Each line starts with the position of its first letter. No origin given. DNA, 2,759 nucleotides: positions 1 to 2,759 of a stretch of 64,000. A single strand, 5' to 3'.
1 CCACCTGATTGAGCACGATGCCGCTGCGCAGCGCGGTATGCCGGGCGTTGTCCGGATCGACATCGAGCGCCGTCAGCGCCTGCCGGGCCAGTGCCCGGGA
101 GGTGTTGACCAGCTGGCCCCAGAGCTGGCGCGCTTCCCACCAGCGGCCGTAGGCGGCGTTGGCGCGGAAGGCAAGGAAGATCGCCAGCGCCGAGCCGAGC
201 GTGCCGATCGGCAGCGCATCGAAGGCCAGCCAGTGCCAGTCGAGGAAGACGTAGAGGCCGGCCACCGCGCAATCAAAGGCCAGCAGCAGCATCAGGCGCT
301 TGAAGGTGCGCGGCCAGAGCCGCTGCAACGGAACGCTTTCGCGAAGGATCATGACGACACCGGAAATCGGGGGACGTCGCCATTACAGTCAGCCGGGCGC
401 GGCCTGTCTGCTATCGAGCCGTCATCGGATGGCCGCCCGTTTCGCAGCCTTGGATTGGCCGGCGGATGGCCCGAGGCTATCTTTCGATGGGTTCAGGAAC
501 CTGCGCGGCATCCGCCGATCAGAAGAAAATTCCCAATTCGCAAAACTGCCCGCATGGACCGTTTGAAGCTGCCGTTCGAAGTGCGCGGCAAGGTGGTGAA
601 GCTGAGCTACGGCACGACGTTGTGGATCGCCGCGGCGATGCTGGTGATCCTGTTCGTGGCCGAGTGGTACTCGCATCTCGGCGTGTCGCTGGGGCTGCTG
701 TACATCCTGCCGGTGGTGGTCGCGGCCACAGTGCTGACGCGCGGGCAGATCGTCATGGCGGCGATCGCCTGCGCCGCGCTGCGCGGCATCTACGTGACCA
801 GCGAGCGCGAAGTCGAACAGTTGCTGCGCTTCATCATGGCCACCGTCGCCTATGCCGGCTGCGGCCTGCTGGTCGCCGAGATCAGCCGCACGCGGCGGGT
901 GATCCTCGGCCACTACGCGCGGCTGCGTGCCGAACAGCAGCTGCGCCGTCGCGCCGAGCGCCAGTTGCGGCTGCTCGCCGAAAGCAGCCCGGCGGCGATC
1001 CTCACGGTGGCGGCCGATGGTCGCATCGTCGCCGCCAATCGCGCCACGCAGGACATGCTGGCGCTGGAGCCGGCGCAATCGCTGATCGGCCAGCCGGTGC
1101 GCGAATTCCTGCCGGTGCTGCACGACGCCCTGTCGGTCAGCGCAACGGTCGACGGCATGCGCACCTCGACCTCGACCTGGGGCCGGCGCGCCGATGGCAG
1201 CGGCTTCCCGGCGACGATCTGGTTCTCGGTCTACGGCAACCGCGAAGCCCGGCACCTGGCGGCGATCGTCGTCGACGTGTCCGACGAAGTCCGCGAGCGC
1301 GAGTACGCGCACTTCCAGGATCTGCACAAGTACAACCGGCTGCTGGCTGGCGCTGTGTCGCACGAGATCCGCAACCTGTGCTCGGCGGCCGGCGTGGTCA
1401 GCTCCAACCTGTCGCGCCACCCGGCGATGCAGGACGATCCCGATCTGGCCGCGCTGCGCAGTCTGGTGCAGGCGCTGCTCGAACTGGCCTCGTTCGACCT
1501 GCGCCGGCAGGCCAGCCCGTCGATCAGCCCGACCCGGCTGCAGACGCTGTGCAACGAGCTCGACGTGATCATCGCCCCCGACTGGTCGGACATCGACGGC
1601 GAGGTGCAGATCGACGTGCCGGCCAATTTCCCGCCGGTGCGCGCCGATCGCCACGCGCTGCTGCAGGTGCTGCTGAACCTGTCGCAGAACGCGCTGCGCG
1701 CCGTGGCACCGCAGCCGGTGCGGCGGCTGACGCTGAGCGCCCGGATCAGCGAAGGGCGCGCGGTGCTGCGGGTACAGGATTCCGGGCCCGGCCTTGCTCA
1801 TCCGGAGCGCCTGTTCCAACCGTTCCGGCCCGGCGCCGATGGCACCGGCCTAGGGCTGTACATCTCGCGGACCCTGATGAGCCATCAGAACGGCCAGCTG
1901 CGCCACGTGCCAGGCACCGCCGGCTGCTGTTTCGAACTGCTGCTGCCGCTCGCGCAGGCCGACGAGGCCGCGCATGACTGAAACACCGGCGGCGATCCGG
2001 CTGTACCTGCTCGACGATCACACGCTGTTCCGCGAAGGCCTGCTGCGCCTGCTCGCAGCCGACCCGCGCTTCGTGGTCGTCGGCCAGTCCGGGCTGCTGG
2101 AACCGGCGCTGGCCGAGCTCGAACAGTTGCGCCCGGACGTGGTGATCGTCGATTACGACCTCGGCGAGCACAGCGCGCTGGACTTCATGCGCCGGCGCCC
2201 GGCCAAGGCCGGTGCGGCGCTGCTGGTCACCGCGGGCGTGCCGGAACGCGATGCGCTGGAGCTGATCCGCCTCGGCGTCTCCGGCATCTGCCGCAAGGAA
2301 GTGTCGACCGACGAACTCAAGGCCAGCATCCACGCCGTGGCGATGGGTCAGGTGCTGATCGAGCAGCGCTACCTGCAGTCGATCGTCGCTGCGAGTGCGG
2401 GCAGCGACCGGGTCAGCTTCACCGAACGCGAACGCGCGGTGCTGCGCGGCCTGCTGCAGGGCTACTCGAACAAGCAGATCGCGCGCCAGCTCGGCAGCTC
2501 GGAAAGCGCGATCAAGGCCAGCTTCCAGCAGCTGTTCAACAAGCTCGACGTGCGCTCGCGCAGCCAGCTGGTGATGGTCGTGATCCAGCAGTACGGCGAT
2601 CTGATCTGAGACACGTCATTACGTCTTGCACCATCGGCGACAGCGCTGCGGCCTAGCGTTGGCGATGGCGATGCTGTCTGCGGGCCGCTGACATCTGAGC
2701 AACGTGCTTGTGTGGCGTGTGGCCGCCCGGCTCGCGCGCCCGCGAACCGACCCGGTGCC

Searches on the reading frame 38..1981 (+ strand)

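Call 90: search_protein_families(library=pfam, proteins=[window:38-1981:+], max_evalue=0.00001)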
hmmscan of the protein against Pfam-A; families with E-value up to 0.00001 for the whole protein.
window:38-1981:+ (647 aa): 4 families
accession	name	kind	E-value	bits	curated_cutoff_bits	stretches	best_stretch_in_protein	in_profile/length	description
PF02518.31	HATPase_c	-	3.2e-15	56.9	26.4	1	537-639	2-110/111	Histidine kinase-, DNA gyrase B-, and HSP90-like ATPase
PF00989.32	PAS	-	2.7e-08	34.3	22.6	1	309-411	2-108/113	PAS fold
PF08448.16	PAS_4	-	1.5e-07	32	23.1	1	315-360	2-46/110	PAS fold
PF13426.13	PAS_9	-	2.3e-06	28.3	27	1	318-416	1-103/103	PAS domain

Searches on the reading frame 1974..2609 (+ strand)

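Call 90: search_protein_families(library=pfam, proteins=[window:1974-2609:+], max_evalue=0.00001)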
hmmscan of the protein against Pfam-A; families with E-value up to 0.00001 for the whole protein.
window:1974-2609:+ (211 aa): 2 families
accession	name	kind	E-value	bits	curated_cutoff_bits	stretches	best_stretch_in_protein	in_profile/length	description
PF00196.25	GerE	-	2.4e-16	59.5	23.5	1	148-202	2-56/57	Bacterial regulatory proteins, luxR family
PF00072.30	Response_reg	-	5.3e-10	39.9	30.2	1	12-119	3-110/111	Response regulator receiver domain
